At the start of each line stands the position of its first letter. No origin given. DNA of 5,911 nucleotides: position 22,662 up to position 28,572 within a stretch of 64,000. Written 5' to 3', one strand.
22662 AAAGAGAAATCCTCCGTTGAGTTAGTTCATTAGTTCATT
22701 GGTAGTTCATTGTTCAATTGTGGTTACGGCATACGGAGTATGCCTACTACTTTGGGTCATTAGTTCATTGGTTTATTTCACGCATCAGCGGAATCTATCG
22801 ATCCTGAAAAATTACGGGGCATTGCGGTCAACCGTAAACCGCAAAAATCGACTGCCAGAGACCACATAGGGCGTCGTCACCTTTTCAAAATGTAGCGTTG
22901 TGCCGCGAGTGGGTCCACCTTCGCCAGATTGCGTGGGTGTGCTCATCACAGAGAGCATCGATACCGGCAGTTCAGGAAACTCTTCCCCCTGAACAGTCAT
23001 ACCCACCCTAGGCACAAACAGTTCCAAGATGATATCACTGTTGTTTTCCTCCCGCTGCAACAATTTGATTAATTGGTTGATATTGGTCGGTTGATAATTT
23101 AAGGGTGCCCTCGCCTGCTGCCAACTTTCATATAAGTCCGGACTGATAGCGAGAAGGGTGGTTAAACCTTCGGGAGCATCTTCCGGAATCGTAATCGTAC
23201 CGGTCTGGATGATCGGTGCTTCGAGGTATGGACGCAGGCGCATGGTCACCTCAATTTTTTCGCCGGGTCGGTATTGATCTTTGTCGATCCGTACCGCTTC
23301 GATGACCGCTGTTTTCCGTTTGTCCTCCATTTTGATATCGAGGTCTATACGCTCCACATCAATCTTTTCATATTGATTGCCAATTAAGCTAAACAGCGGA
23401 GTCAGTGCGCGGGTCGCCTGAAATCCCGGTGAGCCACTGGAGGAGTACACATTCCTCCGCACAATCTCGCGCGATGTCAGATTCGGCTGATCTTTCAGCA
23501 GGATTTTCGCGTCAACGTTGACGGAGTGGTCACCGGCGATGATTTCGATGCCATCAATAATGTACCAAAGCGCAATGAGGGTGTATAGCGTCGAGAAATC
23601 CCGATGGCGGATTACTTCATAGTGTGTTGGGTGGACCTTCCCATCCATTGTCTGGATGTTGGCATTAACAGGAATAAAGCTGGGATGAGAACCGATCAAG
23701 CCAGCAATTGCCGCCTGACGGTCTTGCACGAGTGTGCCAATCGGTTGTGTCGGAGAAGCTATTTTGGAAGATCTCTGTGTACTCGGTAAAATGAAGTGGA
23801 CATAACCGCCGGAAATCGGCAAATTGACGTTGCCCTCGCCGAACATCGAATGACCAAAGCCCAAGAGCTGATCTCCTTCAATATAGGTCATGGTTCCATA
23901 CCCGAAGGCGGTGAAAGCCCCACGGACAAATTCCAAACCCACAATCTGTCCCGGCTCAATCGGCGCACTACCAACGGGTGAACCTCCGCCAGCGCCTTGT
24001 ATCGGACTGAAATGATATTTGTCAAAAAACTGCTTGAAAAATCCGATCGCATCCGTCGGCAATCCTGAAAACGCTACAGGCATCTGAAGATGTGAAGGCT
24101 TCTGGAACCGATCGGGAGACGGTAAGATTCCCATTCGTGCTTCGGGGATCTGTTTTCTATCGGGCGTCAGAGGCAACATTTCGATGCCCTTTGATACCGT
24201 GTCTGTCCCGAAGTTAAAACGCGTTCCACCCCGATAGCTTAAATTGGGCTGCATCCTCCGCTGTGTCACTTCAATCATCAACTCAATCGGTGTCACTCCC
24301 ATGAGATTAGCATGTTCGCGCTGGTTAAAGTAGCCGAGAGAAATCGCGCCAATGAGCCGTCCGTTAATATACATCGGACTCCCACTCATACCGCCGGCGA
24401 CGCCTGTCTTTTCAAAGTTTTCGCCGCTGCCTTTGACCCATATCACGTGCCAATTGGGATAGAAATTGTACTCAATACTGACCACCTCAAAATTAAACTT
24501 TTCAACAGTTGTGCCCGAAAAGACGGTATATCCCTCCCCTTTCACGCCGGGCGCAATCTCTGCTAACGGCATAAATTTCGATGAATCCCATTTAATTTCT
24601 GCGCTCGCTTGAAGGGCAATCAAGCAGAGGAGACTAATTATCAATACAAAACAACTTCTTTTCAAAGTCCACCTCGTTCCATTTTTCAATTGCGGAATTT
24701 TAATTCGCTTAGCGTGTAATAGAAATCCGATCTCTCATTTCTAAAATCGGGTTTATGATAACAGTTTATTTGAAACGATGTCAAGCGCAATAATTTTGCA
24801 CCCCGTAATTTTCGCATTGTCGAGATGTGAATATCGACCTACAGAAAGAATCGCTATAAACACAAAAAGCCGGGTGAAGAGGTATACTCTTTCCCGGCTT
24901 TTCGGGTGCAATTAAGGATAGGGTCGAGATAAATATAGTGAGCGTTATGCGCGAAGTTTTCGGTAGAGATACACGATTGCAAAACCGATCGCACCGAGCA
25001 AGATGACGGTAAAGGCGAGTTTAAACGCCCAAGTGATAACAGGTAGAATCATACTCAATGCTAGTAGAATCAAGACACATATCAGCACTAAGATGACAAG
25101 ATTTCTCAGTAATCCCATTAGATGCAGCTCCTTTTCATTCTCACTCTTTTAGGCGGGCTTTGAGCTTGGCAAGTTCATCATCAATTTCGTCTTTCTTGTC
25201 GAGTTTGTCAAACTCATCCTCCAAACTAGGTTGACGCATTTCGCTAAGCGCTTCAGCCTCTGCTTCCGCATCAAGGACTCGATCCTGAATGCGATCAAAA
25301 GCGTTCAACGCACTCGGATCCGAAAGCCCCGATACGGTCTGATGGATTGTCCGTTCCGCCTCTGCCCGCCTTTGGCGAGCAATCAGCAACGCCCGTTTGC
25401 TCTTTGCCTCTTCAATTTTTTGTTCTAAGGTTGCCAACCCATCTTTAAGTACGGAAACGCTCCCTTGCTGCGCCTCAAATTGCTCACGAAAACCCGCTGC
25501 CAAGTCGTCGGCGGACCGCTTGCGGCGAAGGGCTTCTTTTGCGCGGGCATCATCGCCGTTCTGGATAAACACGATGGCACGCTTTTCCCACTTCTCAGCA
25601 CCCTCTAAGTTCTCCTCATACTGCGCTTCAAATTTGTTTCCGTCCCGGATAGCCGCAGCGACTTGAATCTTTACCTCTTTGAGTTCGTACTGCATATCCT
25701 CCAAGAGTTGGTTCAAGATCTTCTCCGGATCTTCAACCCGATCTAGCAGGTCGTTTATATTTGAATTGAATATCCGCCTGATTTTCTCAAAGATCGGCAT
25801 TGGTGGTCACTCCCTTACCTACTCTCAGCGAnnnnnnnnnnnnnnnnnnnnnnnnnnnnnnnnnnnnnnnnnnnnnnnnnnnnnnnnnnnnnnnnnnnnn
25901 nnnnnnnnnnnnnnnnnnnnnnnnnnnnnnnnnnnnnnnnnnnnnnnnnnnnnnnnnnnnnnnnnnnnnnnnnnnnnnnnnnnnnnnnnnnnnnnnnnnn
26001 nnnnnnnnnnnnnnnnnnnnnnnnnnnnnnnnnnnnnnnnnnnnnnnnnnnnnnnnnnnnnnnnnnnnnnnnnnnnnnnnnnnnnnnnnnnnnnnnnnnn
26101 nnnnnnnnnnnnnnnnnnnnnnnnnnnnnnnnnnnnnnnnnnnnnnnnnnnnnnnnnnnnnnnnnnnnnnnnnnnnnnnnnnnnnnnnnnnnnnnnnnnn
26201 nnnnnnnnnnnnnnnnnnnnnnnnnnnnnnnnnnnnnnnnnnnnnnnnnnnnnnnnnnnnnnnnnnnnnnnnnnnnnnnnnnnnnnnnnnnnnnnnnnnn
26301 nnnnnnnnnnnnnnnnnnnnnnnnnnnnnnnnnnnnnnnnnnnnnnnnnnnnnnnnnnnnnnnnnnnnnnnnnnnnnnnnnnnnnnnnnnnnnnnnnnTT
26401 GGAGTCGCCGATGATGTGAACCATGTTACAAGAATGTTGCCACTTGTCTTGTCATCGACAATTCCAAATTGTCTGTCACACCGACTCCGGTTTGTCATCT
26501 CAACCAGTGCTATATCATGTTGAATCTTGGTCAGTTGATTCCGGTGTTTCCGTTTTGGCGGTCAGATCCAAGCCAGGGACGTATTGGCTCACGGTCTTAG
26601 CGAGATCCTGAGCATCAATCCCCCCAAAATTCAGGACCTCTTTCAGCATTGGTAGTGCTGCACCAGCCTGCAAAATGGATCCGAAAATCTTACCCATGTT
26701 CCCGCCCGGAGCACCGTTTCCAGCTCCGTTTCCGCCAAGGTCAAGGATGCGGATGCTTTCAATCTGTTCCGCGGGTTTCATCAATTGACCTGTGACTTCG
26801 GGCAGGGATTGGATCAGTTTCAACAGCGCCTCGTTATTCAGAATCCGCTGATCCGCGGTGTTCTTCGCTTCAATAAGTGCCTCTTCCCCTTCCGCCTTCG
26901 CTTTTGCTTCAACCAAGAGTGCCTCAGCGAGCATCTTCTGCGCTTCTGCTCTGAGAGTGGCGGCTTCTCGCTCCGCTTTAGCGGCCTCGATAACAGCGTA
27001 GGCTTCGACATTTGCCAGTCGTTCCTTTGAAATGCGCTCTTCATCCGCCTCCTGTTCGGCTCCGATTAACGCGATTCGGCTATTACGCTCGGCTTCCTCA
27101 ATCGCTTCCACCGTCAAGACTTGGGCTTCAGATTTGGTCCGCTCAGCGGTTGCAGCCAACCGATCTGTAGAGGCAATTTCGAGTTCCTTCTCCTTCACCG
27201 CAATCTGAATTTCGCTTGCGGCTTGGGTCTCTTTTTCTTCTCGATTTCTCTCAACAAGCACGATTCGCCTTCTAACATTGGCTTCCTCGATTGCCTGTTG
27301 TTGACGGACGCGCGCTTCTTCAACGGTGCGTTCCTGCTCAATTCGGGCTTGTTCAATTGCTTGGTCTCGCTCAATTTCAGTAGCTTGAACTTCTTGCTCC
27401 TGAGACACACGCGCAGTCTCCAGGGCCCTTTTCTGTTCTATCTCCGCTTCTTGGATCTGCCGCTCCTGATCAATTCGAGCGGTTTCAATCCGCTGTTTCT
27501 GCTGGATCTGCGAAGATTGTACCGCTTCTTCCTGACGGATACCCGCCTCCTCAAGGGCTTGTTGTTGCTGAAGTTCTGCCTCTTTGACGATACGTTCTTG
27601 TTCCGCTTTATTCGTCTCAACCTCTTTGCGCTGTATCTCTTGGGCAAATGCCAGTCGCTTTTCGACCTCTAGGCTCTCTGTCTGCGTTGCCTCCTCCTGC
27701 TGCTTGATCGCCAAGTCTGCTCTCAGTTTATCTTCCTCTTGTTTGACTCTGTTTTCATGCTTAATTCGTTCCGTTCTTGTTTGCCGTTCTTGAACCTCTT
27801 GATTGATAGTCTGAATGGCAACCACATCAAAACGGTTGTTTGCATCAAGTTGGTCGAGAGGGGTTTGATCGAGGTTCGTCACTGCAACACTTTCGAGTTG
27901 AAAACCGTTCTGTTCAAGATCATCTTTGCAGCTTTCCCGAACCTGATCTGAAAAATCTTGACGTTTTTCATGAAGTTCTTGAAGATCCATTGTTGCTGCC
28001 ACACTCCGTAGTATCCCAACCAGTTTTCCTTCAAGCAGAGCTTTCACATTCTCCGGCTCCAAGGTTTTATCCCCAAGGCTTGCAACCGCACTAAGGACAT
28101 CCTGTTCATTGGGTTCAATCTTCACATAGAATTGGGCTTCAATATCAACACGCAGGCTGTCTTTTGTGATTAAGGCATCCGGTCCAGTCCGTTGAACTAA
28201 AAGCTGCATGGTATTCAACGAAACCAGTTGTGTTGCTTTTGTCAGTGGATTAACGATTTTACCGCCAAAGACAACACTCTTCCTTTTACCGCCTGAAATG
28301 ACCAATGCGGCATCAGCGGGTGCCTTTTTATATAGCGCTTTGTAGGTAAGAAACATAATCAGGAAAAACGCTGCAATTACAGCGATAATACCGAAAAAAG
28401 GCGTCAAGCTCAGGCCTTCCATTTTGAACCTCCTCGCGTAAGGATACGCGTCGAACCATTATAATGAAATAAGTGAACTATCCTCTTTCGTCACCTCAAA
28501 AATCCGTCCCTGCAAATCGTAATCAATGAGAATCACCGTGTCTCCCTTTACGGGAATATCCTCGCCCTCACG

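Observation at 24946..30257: Seven-gene membrane-stress operon: PspA, PH-like, NfeD, flotillin, DUF151 nuclease, PspA, small TM protein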

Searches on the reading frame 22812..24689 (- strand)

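Call 3: search_protein_families(library=pfam, proteins=[window:22812-24689:-], max_evalue=0.01)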
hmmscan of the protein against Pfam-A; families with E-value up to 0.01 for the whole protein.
window:22812-24689:- (625 aa): 1 family
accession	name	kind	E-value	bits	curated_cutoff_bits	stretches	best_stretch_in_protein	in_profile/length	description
PF05580.18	Peptidase_S55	-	3.9e-07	30.8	25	1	54-119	126-193/210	SpoIVB peptidase S55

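Call 4: search_protein_families(library=ncbifam, proteins=[window:22812-24689:-], max_evalue=0.01)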
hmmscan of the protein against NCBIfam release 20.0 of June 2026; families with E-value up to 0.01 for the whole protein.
window:22812-24689:- (625 aa): 1 family
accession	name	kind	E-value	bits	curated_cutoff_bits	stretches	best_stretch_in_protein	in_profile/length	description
TIGR02860.1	spore_IV_B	equivalog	4.1e-06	26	305.25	1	54-125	312-385/402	SpoIVB peptidase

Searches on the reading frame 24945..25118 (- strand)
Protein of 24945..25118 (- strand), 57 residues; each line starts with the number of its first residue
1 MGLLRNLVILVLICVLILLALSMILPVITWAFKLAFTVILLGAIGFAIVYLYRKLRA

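Call 3: search_protein_families(library=pfam, proteins=[window:24945-25118:-], max_evalue=0.01)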
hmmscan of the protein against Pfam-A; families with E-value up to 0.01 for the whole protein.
window:24945-25118:- (57 aa): 0 families

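Call 4: search_protein_families(library=ncbifam, proteins=[window:24945-25118:-], max_evalue=0.01)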
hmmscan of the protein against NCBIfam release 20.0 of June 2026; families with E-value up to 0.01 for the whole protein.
window:24945-25118:- (57 aa): 1 family
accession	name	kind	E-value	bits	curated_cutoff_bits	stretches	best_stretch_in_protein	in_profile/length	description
NF033507.3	Loki-CTERM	subfamily_domain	0.0078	16.5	19.9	1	38-54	7-23/27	Loki-CTERM sorting domain-containing protein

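Call 32: search_protein_families(library=padloc, proteins=[window:24945-25118:-], max_evalue=0.01)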
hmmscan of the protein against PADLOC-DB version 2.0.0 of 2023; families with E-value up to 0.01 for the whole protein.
window:24945-25118:- (57 aa): 0 families

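Call 75: search_protein_families(library=pfam, proteins=[window:24945-25118:-], max_evalue=5)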
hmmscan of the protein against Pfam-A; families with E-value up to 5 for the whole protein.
window:24945-25118:- (57 aa): 5 families
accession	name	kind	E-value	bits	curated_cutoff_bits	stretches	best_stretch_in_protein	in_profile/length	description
PF12716.12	Apq12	-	0.19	12.2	25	1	6-52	6-52/54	Nuclear pore assembly and biogenesis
PF17260.7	DUF5326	-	1.3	9.7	27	1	9-56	13-61/70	Family of unknown function (DUF5326)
PF15033.11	Kinocilin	-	1.7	8.7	27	1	5-51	8-55/123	Kinocilin protein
PF07332.16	Phage_holin_3_6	-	1.9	9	28.4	1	7-56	48-95/116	Putative Actinobacterial Holin-X, holin superfamily III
PF12669.12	FeoB_associated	-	4.3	8.1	27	1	38-54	7-23/44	FeoB-associated Cys-rich membrane protein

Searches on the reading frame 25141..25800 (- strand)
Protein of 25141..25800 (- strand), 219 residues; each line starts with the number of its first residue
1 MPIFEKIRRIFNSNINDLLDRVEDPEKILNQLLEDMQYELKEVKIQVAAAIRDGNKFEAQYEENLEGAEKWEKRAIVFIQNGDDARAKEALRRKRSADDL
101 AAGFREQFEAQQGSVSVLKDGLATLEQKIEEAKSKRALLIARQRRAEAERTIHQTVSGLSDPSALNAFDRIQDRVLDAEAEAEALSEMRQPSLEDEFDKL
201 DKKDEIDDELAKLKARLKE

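Call 3: search_protein_families(library=pfam, proteins=[window:25141-25800:-], max_evalue=0.01)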
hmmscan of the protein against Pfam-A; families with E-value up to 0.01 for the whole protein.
window:25141-25800:- (219 aa): 2 families
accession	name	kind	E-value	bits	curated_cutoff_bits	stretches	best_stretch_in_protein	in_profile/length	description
PF04012.17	PspA_IM30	-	1.2e-47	162.8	33.9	1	3-217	2-218/220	PspA/IM30 family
PF21996.1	HisZ-like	-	0.0031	17.8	27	0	133-164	8-39/52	Histidyl-tRNA synthetase HisZ, C-terminal domain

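Call 4: search_protein_families(library=ncbifam, proteins=[window:25141-25800:-], max_evalue=0.01)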
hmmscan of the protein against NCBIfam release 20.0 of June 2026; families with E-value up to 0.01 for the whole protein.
window:25141-25800:- (219 aa): 4 families
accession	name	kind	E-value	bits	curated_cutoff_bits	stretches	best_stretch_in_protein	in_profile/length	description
TIGR02977.1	phageshock_pspA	equivalog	2e-40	138.8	242.95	1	1-218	1-218/219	phage shock protein PspA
NF007974.0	PRK10698.1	equivalog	3.6e-26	92.2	336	1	1-218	1-218/222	phage shock protein PspA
NF045984.1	StressProtLiaH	equivalog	8.7e-24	84.5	380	1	3-217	2-215/225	stress responsive protein LiaH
NF033950.0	Cas12c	equivalog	0.0094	13.6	250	0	14-157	426-568/1246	type V CRISPR-associated protein Cas12c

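Call 32: search_protein_families(library=padloc, proteins=[window:25141-25800:-], max_evalue=0.01)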
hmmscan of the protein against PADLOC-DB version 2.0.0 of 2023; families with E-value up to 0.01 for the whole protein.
window:25141-25800:- (219 aa): 0 families

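Call 40: find_related_loci(query=A3, collection=metagenome_contigs, flank=7000)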
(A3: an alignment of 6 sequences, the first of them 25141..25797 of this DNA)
Query A3 (218 aa) in metagenome_contigs; peptide patterns used: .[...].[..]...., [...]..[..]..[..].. (x = any residue, [..] = any of these).
600 stretches matched a pattern (row limit reached: there are more); 42 encode a relative of the query (tblastn E <= 1e-3); 42 distinct loci.
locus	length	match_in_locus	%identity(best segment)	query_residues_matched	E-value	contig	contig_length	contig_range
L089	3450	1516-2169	76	1-218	4e-106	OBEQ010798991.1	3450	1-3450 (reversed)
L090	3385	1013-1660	77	1-217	3e-104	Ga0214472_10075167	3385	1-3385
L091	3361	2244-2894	72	1-216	2e-98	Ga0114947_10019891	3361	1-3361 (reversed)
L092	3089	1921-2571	72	1-216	5e-99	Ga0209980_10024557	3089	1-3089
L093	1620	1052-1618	74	1-189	1e-94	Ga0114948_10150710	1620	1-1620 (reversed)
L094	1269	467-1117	59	1-217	3e-84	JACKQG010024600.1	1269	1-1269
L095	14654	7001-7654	60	1-218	4e-75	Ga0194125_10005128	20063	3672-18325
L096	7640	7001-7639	59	1-213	1e-72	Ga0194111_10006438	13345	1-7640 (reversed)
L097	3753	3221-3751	61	1-177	2e-69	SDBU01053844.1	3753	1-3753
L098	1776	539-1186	52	2-218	3e-67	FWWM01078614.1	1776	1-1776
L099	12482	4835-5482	52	2-218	5e-65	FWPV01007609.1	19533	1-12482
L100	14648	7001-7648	53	2-218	1e-64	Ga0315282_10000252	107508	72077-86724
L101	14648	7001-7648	52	2-218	8e-65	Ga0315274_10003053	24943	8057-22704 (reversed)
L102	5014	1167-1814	52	2-218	8e-65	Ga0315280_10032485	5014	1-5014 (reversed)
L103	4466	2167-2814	52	2-218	2e-64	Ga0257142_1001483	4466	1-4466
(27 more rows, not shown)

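Call 44: find_homologous_proteins(query=L100:6356-6841:+, max_evalue=1e-20)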
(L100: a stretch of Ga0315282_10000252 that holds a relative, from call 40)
Query L100:6356-6841:+ (162 aa): 7407 proteins with E <= 1e-20 among 8000 candidates; the best 120 are listed.
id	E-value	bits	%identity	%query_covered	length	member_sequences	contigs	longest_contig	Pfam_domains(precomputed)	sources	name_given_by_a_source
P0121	1.3e-95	335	100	100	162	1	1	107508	PF02577.20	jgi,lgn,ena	-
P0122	1.2e-86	306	89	100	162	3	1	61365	PF02577.20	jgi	jgi:uncharacterized protein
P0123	1.2e-85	303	89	100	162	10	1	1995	PF02577.20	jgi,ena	-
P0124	4.0e-85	301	88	100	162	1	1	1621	PF02577.20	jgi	jgi:uncharacterized protein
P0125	3.3e-84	298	87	100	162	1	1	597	PF02577.20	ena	-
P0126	3.7e-79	282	85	100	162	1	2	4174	PF02577.20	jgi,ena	-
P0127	7.9e-79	281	82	100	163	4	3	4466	PF02577.20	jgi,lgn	-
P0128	1.5e-78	280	85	100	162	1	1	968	PF02577.20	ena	-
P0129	1.6e-78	280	81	100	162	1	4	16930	PF02577.20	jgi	jgi:bifunctional DNase/RNase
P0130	3.5e-77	275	82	100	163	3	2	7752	PF02577.20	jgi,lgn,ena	-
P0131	8.7e-77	274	82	100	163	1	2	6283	PF02577.20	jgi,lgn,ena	-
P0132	2.8e-76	272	80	100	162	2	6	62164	PF02577.20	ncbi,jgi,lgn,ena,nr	ncbi:TPA: bifunctional nuclease family protein [Candidatus Poribacteria bacterium]|nr:bifunctional n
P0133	2.9e-76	272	81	100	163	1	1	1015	PF02577.20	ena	-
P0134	3.4e-76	272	77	100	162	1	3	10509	PF02577.20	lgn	-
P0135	1.6e-75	270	80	100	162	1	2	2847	PF02577.20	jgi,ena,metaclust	metaclust:\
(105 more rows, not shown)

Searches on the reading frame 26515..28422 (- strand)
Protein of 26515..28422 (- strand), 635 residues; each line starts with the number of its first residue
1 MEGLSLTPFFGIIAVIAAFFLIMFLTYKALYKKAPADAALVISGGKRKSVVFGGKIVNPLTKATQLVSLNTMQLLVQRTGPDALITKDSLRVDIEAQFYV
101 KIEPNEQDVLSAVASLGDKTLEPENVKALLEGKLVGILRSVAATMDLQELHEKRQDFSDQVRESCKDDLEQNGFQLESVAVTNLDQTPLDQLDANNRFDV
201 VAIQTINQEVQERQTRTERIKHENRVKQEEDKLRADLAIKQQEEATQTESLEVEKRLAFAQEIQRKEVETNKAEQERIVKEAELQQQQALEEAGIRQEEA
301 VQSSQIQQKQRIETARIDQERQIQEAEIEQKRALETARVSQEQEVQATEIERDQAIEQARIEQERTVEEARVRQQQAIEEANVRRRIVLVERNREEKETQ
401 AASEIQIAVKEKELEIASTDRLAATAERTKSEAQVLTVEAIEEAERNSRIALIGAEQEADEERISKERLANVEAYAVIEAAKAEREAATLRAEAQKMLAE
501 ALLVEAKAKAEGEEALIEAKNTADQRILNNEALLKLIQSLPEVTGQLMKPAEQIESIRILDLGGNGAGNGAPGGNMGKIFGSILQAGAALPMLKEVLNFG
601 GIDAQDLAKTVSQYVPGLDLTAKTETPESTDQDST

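Call 3: search_protein_families(library=pfam, proteins=[window:26515-28422:-], max_evalue=0.01)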
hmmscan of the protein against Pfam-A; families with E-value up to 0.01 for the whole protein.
window:26515-28422:- (635 aa): 2 families
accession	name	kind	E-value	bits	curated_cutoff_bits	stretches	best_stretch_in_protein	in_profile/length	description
PF15975.10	Flot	-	3.9e-21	75.8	27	1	487-599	1-121/124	Flotillin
PF01145.31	Band_7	-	0.00018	22.1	23.6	1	37-213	7-172/176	SPFH domain / Band 7 family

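Call 4: search_protein_families(library=ncbifam, proteins=[window:26515-28422:-], max_evalue=0.01)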
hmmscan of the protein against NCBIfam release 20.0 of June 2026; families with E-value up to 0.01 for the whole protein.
window:26515-28422:- (635 aa): 2 families
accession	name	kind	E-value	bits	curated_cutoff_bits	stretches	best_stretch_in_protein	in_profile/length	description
NF058507.1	FlotScfldFlot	equivalog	1e-16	61.1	700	2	12-299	2-305/477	flotillin lipid rafts scaffold protein FloT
NF007506.1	PRK10101.1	equivalog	0.0028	17.4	165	1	271-379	36-144/151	curli minor subunit CsgB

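Call 32: search_protein_families(library=padloc, proteins=[window:26515-28422:-], max_evalue=0.01)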
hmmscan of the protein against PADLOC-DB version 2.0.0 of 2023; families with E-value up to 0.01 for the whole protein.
window:26515-28422:- (635 aa): 0 families

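Call 77: search_solved_structures(query=window:26515-28422:-, max_evalue=0.001)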
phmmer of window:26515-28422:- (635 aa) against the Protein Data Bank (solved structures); distinct sequences matched with E-value up to 0.001: 0.
